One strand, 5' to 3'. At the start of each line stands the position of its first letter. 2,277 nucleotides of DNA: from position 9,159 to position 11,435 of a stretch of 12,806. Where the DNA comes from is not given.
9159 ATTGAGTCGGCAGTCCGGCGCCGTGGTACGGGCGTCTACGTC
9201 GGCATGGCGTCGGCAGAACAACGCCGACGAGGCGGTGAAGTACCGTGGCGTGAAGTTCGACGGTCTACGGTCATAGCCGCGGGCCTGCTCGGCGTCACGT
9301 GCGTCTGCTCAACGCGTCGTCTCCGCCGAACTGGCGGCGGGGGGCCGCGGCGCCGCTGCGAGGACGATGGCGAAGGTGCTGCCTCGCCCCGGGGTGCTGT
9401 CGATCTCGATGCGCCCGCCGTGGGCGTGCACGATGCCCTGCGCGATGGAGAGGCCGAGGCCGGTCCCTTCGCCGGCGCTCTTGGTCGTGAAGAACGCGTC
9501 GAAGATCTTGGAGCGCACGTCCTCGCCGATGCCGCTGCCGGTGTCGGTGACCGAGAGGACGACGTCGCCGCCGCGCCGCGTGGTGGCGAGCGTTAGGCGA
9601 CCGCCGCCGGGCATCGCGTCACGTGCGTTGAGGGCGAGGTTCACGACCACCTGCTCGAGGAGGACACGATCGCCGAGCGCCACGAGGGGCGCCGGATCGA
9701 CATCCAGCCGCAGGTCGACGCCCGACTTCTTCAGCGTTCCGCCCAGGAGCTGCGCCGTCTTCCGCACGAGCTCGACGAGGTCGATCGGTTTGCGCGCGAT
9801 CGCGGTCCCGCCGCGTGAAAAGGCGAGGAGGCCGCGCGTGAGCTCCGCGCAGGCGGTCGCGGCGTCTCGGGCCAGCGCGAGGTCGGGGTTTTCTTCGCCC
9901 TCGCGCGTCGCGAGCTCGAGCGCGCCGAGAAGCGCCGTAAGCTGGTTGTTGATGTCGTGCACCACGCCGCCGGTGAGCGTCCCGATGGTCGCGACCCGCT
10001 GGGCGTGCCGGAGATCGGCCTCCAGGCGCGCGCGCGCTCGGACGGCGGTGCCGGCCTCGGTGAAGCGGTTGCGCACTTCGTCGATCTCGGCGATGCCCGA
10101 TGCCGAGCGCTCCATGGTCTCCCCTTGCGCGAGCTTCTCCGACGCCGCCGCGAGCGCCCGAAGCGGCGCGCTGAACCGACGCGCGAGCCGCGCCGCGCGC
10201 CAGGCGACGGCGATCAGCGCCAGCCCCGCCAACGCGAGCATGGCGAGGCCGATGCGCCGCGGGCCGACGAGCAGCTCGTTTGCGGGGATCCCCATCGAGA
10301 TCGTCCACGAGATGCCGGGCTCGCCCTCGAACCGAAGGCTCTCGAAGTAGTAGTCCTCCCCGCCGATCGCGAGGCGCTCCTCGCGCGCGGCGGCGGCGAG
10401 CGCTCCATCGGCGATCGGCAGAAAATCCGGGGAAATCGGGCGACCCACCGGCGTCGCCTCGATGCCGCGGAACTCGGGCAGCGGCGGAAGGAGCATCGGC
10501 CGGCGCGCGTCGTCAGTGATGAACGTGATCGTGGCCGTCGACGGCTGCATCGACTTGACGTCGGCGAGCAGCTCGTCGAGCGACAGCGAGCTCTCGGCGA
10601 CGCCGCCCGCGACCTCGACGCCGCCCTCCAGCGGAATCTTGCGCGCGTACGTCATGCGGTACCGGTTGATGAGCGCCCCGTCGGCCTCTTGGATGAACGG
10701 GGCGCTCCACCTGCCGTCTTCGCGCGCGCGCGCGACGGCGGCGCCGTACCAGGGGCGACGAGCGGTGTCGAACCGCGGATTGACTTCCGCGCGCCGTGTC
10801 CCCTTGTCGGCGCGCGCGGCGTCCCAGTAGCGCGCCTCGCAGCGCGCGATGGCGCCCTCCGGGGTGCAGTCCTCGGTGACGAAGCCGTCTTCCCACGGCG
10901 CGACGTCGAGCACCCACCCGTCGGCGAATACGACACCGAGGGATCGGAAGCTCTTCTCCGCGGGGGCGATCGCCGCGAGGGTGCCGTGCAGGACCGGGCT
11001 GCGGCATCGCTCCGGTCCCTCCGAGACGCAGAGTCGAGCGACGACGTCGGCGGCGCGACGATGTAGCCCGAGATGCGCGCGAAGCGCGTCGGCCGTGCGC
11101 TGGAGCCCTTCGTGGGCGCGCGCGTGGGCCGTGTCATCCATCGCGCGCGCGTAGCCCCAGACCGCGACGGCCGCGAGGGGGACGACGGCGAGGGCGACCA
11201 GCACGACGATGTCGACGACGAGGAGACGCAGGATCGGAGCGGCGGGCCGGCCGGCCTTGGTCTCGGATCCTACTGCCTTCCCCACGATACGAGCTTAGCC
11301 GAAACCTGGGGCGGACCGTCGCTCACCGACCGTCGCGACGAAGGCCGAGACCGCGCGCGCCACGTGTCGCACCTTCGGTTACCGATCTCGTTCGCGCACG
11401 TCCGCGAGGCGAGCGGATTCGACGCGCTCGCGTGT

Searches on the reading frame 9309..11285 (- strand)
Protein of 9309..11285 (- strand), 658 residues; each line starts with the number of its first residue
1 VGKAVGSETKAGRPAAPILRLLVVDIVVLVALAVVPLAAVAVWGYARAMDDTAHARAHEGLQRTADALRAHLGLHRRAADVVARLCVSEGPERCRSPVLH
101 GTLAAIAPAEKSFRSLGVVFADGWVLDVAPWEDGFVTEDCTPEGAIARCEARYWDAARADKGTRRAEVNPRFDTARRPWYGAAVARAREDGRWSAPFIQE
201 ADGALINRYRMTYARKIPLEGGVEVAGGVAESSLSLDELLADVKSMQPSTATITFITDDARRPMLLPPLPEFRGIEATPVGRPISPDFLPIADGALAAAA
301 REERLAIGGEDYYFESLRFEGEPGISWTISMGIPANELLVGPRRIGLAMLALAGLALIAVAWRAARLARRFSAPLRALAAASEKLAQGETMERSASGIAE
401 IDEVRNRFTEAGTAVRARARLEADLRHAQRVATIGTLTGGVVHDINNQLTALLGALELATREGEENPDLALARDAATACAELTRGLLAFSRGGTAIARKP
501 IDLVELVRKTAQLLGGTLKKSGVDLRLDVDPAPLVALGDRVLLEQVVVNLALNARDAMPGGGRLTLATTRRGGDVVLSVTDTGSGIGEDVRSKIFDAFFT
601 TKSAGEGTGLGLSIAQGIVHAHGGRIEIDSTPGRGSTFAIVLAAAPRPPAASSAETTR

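Call 11: search_protein_families(library=pfam, proteins=[window:9312-11285:-], max_evalue=0.01)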
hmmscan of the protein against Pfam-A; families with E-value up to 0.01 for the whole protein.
window:9312-11285:- (658 aa): 4 families
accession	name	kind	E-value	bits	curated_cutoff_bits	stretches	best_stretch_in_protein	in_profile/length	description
PF02518.31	HATPase_c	-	1.2e-25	90.5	26.4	1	538-643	1-108/111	Histidine kinase-, DNA gyrase B-, and HSP90-like ATPase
PF00512.31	HisKA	-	6.3e-05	23.4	26.9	1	436-492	4-63/66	His Kinase A (phospho-acceptor) domain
PF10090.15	HPTransfase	-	0.0012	19.1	22.9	1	546-584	35-73/123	Histidine phosphotransferase C-terminal domain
PF00672.30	HAMP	-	0.007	17.1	25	0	366-390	1-25/53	HAMP domain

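Call 58: find_encoding_contigs(protein=window:9309-11285:-, flank=10000, max_places=10)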
Protein window:9309-11285:- (658 aa): 2 contigs read that carry it; 1 place shown.
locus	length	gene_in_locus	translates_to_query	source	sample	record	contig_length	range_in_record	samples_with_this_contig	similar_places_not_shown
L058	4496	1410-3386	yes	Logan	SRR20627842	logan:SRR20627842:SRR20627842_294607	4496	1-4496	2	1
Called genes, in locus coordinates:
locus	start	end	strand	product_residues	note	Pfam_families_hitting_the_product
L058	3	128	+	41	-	?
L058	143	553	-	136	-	-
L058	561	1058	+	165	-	PF14534:DUF4440 (weak)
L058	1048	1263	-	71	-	-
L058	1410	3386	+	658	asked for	PF02518:HATPase_c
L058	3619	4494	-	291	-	?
